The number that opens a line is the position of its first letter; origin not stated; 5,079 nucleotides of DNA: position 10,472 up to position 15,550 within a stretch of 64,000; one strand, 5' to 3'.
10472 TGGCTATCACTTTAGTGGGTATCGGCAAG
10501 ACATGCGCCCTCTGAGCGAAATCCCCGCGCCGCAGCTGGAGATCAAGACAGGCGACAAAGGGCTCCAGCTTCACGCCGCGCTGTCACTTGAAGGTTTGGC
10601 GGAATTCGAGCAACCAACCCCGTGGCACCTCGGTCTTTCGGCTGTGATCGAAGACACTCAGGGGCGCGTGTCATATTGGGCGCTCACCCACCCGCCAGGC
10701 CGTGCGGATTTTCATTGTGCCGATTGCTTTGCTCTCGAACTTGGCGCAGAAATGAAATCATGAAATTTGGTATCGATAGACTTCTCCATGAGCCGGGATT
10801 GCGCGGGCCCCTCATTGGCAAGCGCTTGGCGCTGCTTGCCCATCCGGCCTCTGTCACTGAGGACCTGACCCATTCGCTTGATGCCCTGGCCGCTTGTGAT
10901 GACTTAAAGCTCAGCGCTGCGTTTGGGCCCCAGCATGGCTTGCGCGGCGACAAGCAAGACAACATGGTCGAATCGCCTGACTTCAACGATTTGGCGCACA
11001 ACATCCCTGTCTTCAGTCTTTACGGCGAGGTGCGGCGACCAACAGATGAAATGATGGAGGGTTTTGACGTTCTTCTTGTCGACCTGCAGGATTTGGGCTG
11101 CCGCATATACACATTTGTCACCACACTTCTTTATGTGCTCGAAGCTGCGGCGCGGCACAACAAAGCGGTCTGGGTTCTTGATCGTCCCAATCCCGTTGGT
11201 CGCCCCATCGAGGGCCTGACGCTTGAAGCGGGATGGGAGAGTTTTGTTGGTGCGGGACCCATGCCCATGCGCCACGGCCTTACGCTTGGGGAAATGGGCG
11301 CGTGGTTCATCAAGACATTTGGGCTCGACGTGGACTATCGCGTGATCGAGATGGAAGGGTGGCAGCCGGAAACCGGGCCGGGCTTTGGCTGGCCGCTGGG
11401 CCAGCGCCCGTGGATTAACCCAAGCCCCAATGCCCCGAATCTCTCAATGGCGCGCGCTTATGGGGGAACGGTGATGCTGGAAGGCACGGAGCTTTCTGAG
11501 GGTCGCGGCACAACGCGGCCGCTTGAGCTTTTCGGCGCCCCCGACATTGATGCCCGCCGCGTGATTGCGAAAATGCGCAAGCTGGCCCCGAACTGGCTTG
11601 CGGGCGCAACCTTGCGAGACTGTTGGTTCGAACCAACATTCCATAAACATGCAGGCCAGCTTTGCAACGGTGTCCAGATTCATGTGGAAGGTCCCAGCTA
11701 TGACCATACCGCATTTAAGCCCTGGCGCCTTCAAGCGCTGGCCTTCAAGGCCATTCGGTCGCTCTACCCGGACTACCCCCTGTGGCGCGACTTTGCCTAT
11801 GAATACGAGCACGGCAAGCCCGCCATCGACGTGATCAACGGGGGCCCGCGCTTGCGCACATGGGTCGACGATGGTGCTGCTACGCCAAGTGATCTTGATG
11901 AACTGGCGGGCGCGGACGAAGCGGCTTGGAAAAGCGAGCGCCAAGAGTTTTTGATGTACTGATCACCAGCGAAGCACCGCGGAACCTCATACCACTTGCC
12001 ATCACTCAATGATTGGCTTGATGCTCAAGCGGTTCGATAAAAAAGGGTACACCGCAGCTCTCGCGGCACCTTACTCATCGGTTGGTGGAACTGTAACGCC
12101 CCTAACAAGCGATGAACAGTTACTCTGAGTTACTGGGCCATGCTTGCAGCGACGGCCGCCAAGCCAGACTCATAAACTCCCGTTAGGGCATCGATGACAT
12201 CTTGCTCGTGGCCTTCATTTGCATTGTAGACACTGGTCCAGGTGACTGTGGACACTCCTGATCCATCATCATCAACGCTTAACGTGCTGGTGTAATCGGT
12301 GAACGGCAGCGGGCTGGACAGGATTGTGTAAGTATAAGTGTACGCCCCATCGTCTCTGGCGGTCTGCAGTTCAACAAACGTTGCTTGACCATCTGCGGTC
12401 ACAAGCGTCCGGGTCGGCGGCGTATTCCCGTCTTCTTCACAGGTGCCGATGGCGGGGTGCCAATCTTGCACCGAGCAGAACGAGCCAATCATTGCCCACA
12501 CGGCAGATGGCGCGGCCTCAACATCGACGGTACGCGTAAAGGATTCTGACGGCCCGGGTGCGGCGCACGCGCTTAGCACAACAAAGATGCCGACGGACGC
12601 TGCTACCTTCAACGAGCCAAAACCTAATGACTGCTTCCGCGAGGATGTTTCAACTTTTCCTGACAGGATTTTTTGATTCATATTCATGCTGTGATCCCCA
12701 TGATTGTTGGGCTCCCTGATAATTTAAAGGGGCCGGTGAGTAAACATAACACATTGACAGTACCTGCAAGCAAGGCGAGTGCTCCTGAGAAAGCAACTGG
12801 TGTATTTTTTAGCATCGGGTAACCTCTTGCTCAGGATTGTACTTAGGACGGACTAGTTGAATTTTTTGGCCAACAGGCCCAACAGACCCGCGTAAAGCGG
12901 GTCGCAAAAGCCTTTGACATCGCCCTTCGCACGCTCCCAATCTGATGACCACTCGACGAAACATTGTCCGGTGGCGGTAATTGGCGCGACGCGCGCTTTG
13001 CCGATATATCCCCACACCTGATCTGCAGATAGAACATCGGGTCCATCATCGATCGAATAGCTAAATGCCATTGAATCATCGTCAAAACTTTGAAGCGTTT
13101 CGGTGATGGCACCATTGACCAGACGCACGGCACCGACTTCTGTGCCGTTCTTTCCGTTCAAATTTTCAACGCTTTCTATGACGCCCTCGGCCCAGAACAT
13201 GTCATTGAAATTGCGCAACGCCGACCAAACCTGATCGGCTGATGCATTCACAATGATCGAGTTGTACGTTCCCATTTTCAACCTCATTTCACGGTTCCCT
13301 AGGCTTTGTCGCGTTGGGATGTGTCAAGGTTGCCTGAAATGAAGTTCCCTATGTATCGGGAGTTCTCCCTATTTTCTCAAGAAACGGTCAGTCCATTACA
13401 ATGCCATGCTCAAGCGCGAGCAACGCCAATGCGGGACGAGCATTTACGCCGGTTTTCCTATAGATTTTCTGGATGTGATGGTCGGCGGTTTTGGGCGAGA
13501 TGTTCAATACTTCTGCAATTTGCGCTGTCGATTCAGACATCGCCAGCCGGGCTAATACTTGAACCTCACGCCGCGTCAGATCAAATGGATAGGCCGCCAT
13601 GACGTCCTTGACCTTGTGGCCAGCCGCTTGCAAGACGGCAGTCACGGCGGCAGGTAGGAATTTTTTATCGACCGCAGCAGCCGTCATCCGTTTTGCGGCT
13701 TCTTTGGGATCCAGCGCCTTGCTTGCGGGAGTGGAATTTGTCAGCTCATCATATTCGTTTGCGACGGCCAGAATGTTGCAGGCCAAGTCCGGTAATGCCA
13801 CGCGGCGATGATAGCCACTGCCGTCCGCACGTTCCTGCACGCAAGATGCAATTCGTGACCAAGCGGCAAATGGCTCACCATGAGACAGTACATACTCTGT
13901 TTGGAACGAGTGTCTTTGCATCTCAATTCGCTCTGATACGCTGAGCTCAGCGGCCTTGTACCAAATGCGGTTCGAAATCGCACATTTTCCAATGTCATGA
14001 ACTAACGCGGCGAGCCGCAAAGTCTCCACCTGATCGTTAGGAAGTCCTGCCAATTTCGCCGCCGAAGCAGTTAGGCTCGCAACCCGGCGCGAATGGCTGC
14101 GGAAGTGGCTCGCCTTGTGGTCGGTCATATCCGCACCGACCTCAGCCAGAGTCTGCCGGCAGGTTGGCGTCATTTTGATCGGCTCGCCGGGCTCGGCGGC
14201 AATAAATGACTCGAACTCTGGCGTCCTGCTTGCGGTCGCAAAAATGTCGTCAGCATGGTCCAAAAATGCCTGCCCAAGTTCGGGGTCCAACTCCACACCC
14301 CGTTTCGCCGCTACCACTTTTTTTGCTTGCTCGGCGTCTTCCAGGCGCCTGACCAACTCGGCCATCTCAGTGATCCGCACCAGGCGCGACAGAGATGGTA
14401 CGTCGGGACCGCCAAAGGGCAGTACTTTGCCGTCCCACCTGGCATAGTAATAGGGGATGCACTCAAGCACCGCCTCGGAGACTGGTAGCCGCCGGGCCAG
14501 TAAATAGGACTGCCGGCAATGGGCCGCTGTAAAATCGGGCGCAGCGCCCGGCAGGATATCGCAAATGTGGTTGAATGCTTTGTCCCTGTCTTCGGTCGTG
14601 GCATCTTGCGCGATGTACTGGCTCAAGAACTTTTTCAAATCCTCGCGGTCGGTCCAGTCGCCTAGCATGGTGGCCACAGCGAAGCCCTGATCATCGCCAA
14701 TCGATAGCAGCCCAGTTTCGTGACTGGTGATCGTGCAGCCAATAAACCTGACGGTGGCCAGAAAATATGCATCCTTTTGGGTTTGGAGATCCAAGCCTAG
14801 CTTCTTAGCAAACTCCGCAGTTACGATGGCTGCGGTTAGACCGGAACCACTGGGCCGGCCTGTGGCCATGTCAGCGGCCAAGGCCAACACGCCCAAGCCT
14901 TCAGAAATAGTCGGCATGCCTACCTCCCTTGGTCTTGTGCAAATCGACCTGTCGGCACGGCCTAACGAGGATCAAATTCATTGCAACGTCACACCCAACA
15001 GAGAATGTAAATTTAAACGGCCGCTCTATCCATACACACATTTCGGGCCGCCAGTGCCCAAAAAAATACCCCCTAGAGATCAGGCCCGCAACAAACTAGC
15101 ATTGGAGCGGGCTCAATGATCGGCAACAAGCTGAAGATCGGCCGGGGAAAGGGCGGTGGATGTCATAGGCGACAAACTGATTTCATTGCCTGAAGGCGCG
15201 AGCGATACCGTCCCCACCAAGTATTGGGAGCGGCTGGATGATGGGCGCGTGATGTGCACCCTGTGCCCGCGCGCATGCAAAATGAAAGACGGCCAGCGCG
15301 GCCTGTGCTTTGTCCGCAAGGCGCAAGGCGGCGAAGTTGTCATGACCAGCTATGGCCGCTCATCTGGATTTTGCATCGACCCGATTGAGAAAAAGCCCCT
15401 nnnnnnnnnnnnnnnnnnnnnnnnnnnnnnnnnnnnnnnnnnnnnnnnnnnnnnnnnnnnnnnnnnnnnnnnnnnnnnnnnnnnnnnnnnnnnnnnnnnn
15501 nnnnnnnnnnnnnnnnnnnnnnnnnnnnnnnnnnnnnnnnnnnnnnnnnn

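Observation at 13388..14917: LuxR-type regulator with two tandem degenerate HD-GYP domains, a predicted c-di-GMP-sensing transcription factor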

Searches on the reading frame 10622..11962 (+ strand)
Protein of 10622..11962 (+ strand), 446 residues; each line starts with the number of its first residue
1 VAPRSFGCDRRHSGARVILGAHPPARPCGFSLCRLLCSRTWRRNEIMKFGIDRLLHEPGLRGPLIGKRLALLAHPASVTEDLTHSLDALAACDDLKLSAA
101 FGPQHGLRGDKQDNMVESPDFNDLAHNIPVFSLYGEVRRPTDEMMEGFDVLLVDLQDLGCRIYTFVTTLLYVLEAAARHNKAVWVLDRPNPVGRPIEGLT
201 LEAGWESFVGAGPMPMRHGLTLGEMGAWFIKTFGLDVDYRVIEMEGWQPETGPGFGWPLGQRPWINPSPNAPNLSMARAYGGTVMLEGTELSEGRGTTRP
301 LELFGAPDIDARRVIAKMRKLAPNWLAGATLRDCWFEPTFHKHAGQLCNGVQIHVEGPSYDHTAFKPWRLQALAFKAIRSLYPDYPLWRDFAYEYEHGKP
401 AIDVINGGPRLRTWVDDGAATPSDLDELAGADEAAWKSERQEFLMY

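Call 3: search_protein_families(library=pfam, proteins=[window:10622-11962:+], max_evalue=1)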
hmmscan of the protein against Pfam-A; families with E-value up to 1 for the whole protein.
window:10622-11962:+ (446 aa): 2 families
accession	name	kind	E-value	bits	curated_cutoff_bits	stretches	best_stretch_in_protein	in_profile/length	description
PF07075.17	NamZ_N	-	9.7e-72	241.1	26.9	1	70-274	2-202/203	Exo-beta-N-acetylmuramidase NamZ, N-terminal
PF20732.2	NamZ_C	-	4.4e-44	151.4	25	1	279-446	2-152/152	Exo-beta-N-acetylmuramidase NamZ, C-terminal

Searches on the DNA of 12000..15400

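Call 63: search_rna_families(source=window, start=12000, end=15400, threshold=evalue, max_evalue=1)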
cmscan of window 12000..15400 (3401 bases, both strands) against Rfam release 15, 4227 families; matches with E-value up to 1: 0.
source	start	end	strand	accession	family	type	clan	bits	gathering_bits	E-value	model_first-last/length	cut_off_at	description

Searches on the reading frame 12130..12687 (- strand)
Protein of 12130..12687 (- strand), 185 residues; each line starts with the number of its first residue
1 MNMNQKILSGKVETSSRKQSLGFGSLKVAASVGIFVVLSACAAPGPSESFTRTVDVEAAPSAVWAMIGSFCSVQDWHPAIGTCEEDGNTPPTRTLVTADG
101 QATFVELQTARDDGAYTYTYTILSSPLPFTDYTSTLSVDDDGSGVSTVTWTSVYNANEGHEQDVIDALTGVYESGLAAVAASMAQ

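Call 3: search_protein_families(library=pfam, proteins=[window:12130-12687:-], max_evalue=1)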
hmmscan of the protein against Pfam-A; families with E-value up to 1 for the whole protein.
window:12130-12687:- (185 aa): 2 families
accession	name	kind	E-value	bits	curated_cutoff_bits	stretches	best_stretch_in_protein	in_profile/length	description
PF10604.15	Polyketide_cyc2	-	4.6e-24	85.8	27.4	1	49-183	3-141/142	Polyketide cyclase / dehydrase and lipid transport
PF02952.23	Fucose_iso_C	-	0.075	13.1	29.3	1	68-117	19-67/143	L-fucose isomerase, C-terminal domain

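Call 4: search_protein_families(library=ncbifam, proteins=[window:12130-12687:-], max_evalue=1)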
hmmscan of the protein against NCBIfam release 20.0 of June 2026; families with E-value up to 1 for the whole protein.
window:12130-12687:- (185 aa): 0 families

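Call 77: search_solved_structures(query=window:12130-12687:-, max_evalue=1)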
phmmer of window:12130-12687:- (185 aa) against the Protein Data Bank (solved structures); distinct sequences matched with E-value up to 1: 7.
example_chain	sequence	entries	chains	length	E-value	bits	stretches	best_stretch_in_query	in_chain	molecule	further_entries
3cnw_A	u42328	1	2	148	1.9e-17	66.7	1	51-180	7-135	Protein XoxI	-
3f08_A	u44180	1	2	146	7.3e-16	61.5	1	51-179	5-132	uncharacterized protein Q6HG14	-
2le1_A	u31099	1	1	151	3.9e-13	52.7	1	51-181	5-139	Uncharacterized protein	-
7rej_A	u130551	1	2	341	0.0085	19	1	87-157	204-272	Tailspike protein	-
7rfo_A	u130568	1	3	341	0.0085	19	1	87-157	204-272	Tailspike protein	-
3zvu_A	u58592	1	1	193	0.25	14.2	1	52-163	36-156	ABSCISIC ACID RECEPTOR PYR1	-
7tmu_A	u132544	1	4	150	0.71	12.8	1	56-138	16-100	SRPBCC family protein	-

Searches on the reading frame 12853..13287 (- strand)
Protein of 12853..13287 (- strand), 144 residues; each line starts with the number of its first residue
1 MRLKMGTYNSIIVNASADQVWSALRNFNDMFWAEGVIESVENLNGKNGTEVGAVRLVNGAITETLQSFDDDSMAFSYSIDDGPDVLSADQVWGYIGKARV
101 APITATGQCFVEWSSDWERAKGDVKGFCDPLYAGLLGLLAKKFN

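Call 3: search_protein_families(library=pfam, proteins=[window:12853-13287:-], max_evalue=1)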
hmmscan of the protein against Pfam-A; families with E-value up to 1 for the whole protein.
window:12853-13287:- (144 aa): 1 family
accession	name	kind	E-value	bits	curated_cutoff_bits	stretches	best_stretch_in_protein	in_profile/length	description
PF10604.15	Polyketide_cyc2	-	2.8e-15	57.3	27.4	1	9-128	6-117/142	Polyketide cyclase / dehydrase and lipid transport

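Call 4: search_protein_families(library=ncbifam, proteins=[window:12853-13287:-], max_evalue=1)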
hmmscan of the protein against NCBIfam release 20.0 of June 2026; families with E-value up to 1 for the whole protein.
window:12853-13287:- (144 aa): 0 families

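Call 76: search_solved_structures(query=window:12853-13275:-, max_evalue=1)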
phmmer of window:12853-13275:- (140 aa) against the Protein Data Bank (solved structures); distinct sequences matched with E-value up to 1: 8.
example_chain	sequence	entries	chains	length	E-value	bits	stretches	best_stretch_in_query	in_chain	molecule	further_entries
3p51_A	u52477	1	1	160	6.9e-31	110.7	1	3-139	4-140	Uncharacterized protein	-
7tmu_A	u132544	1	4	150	0.0022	21.5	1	6-113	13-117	SRPBCC family protein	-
3f08_A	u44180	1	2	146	0.026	18.1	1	5-113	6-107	uncharacterized protein Q6HG14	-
3cnw_A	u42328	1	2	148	0.034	17.7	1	5-113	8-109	Protein XoxI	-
8y5g_A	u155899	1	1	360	0.49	13.9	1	21-77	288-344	Spermidine/putrescine import ATP-binding protein PotA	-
8y5g_D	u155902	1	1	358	0.5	13.9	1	21-77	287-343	Spermidine/putrescine import ATP-binding protein PotA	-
8y5f_A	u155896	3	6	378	0.52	13.8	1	21-77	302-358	Spermidine/putrescine import ATP-binding protein PotA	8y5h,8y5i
8zx1_A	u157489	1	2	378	0.52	13.8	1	21-77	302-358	Spermidine/putrescine import ATP-binding protein PotA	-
